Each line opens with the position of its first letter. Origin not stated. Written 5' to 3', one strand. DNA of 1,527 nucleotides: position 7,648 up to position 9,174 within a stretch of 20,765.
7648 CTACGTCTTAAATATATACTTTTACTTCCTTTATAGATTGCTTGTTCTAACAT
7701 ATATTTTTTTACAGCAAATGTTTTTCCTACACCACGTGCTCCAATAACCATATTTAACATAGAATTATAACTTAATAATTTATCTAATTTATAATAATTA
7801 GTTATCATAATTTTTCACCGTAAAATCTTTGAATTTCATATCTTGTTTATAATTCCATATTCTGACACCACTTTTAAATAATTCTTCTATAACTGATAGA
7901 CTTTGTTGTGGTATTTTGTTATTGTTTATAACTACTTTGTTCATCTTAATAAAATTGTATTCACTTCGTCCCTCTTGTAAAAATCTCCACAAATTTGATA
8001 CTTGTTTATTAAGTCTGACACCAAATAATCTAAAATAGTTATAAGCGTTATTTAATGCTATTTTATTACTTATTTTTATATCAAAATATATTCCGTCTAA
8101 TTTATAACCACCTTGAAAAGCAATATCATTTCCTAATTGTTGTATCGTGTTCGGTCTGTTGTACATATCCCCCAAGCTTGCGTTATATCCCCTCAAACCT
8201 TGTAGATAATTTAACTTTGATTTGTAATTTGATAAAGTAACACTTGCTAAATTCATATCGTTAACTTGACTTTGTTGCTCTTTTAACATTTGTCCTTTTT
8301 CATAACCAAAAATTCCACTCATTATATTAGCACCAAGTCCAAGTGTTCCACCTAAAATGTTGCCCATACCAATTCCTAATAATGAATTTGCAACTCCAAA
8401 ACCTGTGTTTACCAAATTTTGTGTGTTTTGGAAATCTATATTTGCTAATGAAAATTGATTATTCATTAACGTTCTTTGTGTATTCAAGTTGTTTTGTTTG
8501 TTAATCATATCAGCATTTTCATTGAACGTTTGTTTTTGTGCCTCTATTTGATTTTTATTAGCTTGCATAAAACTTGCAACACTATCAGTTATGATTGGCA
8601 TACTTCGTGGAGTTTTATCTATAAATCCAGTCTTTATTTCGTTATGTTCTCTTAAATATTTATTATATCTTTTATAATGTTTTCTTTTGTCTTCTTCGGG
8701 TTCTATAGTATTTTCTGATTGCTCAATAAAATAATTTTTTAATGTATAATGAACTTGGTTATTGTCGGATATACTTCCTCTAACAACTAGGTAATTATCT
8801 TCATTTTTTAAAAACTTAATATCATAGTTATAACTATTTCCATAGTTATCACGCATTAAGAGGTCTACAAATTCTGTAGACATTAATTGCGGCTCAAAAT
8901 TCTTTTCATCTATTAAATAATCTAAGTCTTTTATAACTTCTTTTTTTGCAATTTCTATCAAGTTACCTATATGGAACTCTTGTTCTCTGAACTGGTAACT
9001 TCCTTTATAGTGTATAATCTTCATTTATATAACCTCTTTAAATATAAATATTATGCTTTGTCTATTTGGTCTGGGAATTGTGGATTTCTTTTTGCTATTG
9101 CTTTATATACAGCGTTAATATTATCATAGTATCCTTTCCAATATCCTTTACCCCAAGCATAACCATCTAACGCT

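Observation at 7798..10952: phi29-type tail knob split into two ORFs, with M23 peptidase and glucosaminidase domains fused to the N-terminal half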

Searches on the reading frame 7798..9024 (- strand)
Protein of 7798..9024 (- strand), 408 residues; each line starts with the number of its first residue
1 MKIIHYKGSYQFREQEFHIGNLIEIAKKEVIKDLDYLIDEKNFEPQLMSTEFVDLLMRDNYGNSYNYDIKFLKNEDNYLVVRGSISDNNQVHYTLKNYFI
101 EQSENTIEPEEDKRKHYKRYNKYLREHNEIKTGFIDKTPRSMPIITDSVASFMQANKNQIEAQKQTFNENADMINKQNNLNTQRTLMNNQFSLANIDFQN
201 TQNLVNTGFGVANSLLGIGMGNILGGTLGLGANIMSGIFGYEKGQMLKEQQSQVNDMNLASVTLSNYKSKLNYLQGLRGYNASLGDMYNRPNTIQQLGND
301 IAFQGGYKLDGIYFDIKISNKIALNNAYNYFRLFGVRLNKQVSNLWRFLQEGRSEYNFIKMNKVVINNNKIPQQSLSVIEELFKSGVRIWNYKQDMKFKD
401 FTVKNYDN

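Call 5: search_protein_families(library=pfam, proteins=[window:7798-9024:-], max_evalue=0.1)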
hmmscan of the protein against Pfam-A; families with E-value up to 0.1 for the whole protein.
window:7798-9024:- (408 aa): 1 family
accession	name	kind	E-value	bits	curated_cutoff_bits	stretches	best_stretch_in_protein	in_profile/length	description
PF20934.2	phi29_gp9_C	-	2.2e-10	40.4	27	2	41-170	173-286/449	Bacillus phage phi29, Tail knob protein gp9, C-terminal domain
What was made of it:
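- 7798..9024 (-): ORF2: knob C-terminal half (408 aa), equivalent to phi29 gp9 residues ~300-599. Its 3' end overlaps the gp16 packaging ATPase gene (6723..7808) by 11 nt. PF20934 40.4 bits (call 5).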

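Call 6: search_protein_families(library=phrogs, proteins=[window:7798-9024:-], max_evalue=0.01)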
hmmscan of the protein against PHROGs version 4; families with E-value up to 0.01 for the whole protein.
window:7798-9024:- (408 aa): 1 family
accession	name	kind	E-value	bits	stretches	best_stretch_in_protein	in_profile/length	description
phrog_2248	-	tail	3.1e-38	132.9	1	34-397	283-577/590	tail protein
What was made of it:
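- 7798..9024 (-): phrog_2248 positions 283-577, E 3.1e-38 (call 6).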

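Call 9: search_dna_similar(query=window:7798-9024:-, collection=phages, mode=protein, max_rows=40)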
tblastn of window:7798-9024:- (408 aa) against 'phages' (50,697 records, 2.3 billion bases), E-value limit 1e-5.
Records with a match: 9; places in all: 9; records where one place covers at least 80% of the query: 9.
Best place of each record, by identity: <60% 9.
By first word of the organism name: Streptococcus 5; Bacillus 4.
By host as written in the record: Streptococcus pneumoniae 4; Bacillus safensis MGS1 2; Lysinibacillus fusiformis 2; - 1.
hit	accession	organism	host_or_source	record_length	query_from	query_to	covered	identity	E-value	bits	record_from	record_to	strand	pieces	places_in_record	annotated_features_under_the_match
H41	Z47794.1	Streptococcus phage Cp1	-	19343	10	393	94%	31.2%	2e-34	141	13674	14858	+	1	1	orf19: tail protein | orfd: CDS | ribosome_binding_site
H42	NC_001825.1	Streptococcus phage Cp1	Streptococcus pneumoniae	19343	10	393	94%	31.2%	2e-34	141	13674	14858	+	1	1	tail protein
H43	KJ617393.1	Streptococcus phage SOCP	Streptococcus pneumoniae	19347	10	393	94%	31.2%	3e-34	140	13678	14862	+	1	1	tail protein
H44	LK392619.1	Streptococcus phage CP-7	Streptococcus pneumoniae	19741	3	393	96%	30.5%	5e-37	149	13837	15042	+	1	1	Tail protein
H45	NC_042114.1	Streptococcus phage CP-7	Streptococcus pneumoniae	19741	3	393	96%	30.5%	5e-37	149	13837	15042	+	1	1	tail protein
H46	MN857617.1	Bacillus phage SRT01hs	Bacillus safensis MGS1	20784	36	391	87%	21.8%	4e-7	58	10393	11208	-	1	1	hypothetical protein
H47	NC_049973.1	Bacillus phage SRT01hs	Bacillus safensis MGS1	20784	36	391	87%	21.8%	4e-7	58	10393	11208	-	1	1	tail protein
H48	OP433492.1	Bacillus phage vB_BaeroP_SYYB1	Lysinibacillus fusiformis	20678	36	391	87%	21.6%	2e-6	56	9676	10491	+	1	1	hypothetical protein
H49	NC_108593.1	Bacillus phage vB_BaeroP_SYYB1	Lysinibacillus fusiformis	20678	36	391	87%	21.6%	2e-6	56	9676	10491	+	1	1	hypothetical protein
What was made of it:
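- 7798..9024 (-): 31% identical to Cp-1/Cp-7 ORF19 over 94-96% of its length (call 9).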

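Call 16: search_solved_structures(query=window:7798-9024:-, max_evalue=1, show_alignments=2)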
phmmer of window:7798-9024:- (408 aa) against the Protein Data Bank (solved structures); distinct sequences matched with E-value up to 1: 1.
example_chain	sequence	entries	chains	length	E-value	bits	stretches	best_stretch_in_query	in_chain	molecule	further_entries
5fb4_A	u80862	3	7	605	7.9e-07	32.2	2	271-392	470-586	Distal tube protein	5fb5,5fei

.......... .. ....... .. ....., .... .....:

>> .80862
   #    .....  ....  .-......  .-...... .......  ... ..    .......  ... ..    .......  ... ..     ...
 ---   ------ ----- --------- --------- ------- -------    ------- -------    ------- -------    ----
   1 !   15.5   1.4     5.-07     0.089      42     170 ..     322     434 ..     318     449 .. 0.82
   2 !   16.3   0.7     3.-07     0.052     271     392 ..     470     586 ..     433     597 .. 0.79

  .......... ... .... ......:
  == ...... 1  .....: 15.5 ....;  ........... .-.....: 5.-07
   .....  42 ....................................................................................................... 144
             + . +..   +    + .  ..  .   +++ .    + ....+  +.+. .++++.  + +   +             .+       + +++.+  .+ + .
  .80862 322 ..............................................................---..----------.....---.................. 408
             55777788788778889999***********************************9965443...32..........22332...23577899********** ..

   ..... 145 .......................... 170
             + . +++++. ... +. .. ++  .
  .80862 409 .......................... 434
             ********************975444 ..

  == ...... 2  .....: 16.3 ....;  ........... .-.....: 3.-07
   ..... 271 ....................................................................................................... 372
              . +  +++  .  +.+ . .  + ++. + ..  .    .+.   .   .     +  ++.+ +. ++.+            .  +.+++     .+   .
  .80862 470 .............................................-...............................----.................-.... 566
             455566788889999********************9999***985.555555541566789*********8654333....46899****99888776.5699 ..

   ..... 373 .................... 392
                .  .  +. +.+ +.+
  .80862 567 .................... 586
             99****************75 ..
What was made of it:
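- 7798..9024 (-): 5fb4 E 7.9e-7 (call 16).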

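Call 35: find_homologous_proteins(query=window:7798-9024:-)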
Query window:7798-9024:- (408 aa): 47 proteins with E <= 0.001 among 2403 candidates.
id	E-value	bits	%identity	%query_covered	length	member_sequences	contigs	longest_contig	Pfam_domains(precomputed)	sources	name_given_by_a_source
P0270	2.8e-263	891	99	100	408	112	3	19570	PF20934.4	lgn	-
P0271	5.6e-254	861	94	100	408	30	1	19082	PF20934.4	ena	-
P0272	7.1e-144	498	99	58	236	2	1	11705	PF20934.4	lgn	-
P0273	1.7e-50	191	36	87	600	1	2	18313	PF20934.4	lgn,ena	-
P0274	2.5e-46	177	32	93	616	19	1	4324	PF05257.23,PF20934.4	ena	-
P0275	2.9e-46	177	31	92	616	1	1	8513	PF05257.23,PF20934.4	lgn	-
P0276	7.4e-46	176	32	96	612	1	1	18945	PF05257.23,PF20934.4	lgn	-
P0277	9.1e-46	175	31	93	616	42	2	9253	PF20934.4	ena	-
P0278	1.2e-45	175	33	92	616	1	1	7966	PF05257.23,PF20934.4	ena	-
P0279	1.4e-45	175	31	93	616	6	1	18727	PF05257.23,PF20934.4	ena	-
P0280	1.4e-45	175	31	92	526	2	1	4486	PF20934.4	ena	-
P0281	2.3e-45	174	33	92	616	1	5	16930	PF05257.23,PF20934.4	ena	-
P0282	3.0e-45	174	33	92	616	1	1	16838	PF05257.23,PF20934.4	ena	-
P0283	5.4e-45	173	31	93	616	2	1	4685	PF05257.23,PF20934.4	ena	-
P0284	5.4e-45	173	31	92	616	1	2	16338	PF05257.23,PF20934.4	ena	-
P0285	6.4e-45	172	32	92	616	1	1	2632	PF05257.23,PF20934.4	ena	-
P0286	7.5e-45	172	32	92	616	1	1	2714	PF20934.4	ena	-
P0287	8.1e-45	172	32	92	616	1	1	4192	PF05257.23,PF20934.4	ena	-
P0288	8.2e-45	172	32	92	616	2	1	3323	PF20934.4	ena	-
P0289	9.6e-45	172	31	93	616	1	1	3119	PF05257.23,PF20934.4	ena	-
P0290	9.7e-45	172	31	93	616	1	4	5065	PF05257.23,PF20934.4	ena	-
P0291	9.9e-45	172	31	93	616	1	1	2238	PF05257.23,PF20934.4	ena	-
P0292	1.0e-44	172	31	93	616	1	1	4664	PF05257.23,PF20934.4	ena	-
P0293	1.1e-44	172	32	93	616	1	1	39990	PF05257.23,PF20934.4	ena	-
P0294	1.2e-44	172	32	92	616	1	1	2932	PF05257.23,PF20934.4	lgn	-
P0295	1.6e-44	171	33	92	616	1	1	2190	PF05257.23,PF20934.4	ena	-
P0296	2.8e-44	170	31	92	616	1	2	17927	PF05257.23,PF20934.4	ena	-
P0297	5.4e-44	169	30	93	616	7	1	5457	PF05257.23,PF20934.4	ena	-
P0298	1.0e-43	168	32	92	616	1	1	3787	PF05257.23,PF20934.4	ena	-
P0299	1.2e-43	168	32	92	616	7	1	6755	PF05257.23,PF20934.4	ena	-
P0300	1.3e-43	168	32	92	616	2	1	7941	PF05257.23,PF20934.4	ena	-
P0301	1.4e-43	168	30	92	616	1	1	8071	PF05257.23,PF20934.4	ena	-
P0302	1.4e-43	168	31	92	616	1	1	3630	PF05257.23,PF20934.4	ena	-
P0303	1.6e-43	168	30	93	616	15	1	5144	PF05257.23,PF20934.4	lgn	-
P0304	1.8e-43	168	30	92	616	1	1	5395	PF05257.23,PF20934.4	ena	-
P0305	2.6e-43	167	32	92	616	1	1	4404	PF05257.23,PF20934.4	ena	-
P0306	2.7e-43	167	32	92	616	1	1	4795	PF05257.23,PF20934.4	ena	-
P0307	2.9e-43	167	32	92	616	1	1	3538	PF05257.23,PF20934.4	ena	-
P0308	6.4e-43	166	30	92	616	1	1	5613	PF05257.23,PF20934.4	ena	-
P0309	6.5e-43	166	30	92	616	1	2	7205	PF05257.23,PF20934.4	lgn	-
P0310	7.2e-43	166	31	94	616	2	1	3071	PF05257.23,PF20934.4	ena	-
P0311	7.8e-43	166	32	86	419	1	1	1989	PF20934.4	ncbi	-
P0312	1.7e-42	164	30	92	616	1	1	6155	PF05257.23,PF20934.4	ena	-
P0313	1.9e-42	164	30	93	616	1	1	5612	PF05257.23,PF20934.4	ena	-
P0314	5.3e-42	163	30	93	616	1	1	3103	PF05257.23,PF20934.4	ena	-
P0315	8.7e-42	162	30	93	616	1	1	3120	PF05257.23,PF20934.4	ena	-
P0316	1.7e-41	161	30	93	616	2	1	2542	PF05257.23,PF20934.4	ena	-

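Call 36: find_encoding_contigs(protein=P0270, flank=10000, max_places=4)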
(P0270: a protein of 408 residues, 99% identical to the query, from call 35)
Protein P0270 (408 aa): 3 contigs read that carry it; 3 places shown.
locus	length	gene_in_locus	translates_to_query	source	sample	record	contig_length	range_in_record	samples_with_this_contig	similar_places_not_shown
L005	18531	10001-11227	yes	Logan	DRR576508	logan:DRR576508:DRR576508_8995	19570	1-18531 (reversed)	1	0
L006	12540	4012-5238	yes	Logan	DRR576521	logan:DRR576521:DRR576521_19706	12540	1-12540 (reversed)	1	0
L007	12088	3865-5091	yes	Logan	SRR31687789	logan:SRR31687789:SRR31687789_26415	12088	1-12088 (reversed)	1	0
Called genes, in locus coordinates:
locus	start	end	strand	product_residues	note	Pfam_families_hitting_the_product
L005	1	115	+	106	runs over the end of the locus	PF03819:MazG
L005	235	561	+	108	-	-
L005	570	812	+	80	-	PF16079:Phage_holin_5_2 (faint)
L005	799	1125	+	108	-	-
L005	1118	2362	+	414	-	PF25622:Phi29_MCP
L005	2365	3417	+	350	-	PF05352:Phage_connector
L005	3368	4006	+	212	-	-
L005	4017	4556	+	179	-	-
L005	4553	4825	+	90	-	-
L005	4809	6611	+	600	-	-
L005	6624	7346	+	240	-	PF05010:TACC_C (faint), PF10473:CENP-F_leu_zip (weak), PF11559:ADIP (weak)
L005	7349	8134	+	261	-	-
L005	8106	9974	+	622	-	PF16838:Caud_tail_N, PF01551:Peptidase_M23, PF01832:Glucosaminidase (weak)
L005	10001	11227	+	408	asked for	PF20934:phi29_gp9_C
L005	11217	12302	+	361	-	PF05894:Podovirus_Gp16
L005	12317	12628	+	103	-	-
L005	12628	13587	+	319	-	PF01183:Glyco_hydro_25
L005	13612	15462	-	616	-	PF03175:DNA_pol_B_2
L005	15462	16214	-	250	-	-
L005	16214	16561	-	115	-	PF00436:SSB, PF01336:tRNA_anti-codon (weak)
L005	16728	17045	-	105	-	-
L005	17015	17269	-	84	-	-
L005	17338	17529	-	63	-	-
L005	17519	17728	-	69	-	-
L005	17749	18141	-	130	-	-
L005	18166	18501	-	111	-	-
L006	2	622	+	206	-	?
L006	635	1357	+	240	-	PF05010:TACC_C (faint), PF10473:CENP-F_leu_zip (weak), PF11559:ADIP (weak)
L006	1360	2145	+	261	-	-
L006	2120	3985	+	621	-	PF16838:Caud_tail_N, PF01551:Peptidase_M23, PF01832:Glucosaminidase (weak)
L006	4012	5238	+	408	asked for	PF20934:phi29_gp9_C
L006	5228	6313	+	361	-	PF05894:Podovirus_Gp16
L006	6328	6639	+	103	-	-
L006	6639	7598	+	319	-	PF01183:Glyco_hydro_25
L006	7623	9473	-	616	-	PF03175:DNA_pol_B_2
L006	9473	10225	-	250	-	-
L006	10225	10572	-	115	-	PF00436:SSB, PF01336:tRNA_anti-codon (weak)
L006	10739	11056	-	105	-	-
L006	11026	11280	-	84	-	-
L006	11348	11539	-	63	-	-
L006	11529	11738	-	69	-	-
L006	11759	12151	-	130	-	-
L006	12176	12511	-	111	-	-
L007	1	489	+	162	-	?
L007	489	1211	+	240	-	PF10473:CENP-F_leu_zip (weak), PF04513:Baculo_PEP_C (weak)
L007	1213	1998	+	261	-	-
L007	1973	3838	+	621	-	PF16838:Caud_tail_N, PF01551:Peptidase_M23, PF01832:Glucosaminidase (weak)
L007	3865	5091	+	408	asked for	PF20934:phi29_gp9_C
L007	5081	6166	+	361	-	PF05894:Podovirus_Gp16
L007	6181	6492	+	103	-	-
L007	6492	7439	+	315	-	PF01183:Glyco_hydro_25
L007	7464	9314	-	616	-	PF03175:DNA_pol_B_2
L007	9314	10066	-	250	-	-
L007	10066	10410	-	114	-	PF00436:SSB, PF01336:tRNA_anti-codon (weak)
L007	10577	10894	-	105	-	-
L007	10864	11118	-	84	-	-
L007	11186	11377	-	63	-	-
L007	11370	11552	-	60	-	-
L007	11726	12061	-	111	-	-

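Call 37: find_encoding_contigs(protein=P0273, flank=10000, max_places=3)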
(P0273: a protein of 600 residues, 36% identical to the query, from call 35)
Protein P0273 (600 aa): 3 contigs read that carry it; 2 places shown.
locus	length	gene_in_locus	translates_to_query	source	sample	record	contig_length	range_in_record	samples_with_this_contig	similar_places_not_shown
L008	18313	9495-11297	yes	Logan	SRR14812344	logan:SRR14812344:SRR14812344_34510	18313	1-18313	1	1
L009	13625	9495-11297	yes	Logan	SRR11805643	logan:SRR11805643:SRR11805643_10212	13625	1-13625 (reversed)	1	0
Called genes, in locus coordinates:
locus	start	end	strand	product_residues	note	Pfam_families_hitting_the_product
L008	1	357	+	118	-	?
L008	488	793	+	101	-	-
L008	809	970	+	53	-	-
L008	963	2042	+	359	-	PF25622:Phi29_MCP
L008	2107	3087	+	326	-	PF05352:Phage_connector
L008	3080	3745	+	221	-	-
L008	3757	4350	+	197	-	-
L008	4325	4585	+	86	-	-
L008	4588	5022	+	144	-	PF25014:NET2A (faint)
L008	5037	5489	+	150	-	-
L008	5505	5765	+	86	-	-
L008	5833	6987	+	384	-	PF03009:GDPD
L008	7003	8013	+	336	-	PF04513:Baculo_PEP_C (faint)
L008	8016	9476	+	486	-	PF16838:Caud_tail_N, PF01832:Glucosaminidase (weak)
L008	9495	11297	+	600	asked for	PF20934:phi29_gp9_C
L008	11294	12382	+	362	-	PF05894:Podovirus_Gp16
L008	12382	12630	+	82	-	-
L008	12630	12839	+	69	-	PF16938:Phage_holin_Dp1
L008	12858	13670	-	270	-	PF01183:Glyco_hydro_25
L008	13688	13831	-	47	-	-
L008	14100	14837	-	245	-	PF00436:SSB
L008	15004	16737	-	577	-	PF03175:DNA_pol_B_2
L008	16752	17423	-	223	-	-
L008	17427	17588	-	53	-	-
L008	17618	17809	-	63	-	-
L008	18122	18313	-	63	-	?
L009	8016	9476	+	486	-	PF16838:Caud_tail_N, PF01832:Glucosaminidase (weak)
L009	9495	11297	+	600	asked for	PF20934:phi29_gp9_C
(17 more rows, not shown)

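Call 52: predict_structure(alignment_id=A1)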
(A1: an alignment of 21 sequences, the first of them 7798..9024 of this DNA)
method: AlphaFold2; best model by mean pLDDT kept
length: 408 residues; sequences in the alignment: 21
mean_pLDDT: 39.8   pTM: 0.29
mean pLDDT of the five models: 39.8, 35.9, 30.1, 30.1, 28.5
residues with pLDDT >= 90: 0; 70-90: 18; 50-70: 70; < 50: 320
segments of 3 or more residues with pLDDT < 50: 1-160, 162-164, 212-231, 279-408
pLDDT, mean of each block of 10 residues (from residue 1): 26 25 33 31 27 32 31 31 29 32 34 38 39 33 33 43 50 64 68 61 56 45 44 55 70 72 63 48 41 32 30 31 33 28 32 30 30 36 32 30 30
secondary structure, 60 per line:
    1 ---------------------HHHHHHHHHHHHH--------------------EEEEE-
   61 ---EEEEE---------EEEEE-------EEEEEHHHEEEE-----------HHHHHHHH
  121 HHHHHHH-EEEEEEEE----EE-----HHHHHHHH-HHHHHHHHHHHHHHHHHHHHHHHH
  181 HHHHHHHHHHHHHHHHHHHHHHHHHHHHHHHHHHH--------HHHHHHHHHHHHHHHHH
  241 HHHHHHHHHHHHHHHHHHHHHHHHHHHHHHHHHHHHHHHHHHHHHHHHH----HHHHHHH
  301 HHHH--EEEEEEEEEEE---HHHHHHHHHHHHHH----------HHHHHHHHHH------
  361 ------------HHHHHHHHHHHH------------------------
elements in order: H22-34 E55-59 E64-68 E78-82 E90-94 E98-101 H113-127 E129-136 H148-155 H157-215 H224-289 H294-304 E307-317 H321-334 H345-354 H373-384
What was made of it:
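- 8215..8514 (-): L-loop (channel loop) region of ORF2 (aa 171-270). It is predicted as a long helical hairpin and is about 72 aa longer than in phi29. Calls 16, 52 (helices 157-215 and 224-289, low confidence), 67, 68.
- On phi29 gp9-type tail knob (Pfam PF16838 + PF20934; PHROG 2248): No multimer modelling was available, and the ORF2 monomer model was poor (call 52).
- The AF2 model of ORF2 alone was unusable (pLDDT 40, call 52).
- Tried and rejected: AF2 of ORF2 with 21 sequences: pLDDT 39.8, so unusable and no fold search was run on it (call 52).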

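Call 57: search_protein_families(library=pfam, proteins=[L008:8016-9476:+, L008:9495-11297:+], max_evalue=0.01)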
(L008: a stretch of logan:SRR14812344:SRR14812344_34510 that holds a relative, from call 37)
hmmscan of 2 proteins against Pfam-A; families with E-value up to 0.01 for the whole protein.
L008:8016-9476:+ (486 aa): 2 families
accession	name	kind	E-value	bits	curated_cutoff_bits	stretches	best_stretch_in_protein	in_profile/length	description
PF16838.11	Caud_tail_N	-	2.6e-10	41.3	27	1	11-118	3-117/120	Caudoviral major tail protein N-terminus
PF01832.25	Glucosaminidase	-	3.3e-07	31.4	30.2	1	338-450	12-111/123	Mannosyl-glycoprotein endo-beta-N-acetylglucosaminidase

L008:9495-11297:+ (600 aa): 1 family
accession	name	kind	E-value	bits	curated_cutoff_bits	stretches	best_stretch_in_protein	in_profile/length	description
PF20934.2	phi29_gp9_C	-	2.4e-14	53.5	27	2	457-592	317-447/449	Bacillus phage phi29, Tail knob protein gp9, C-terminal domain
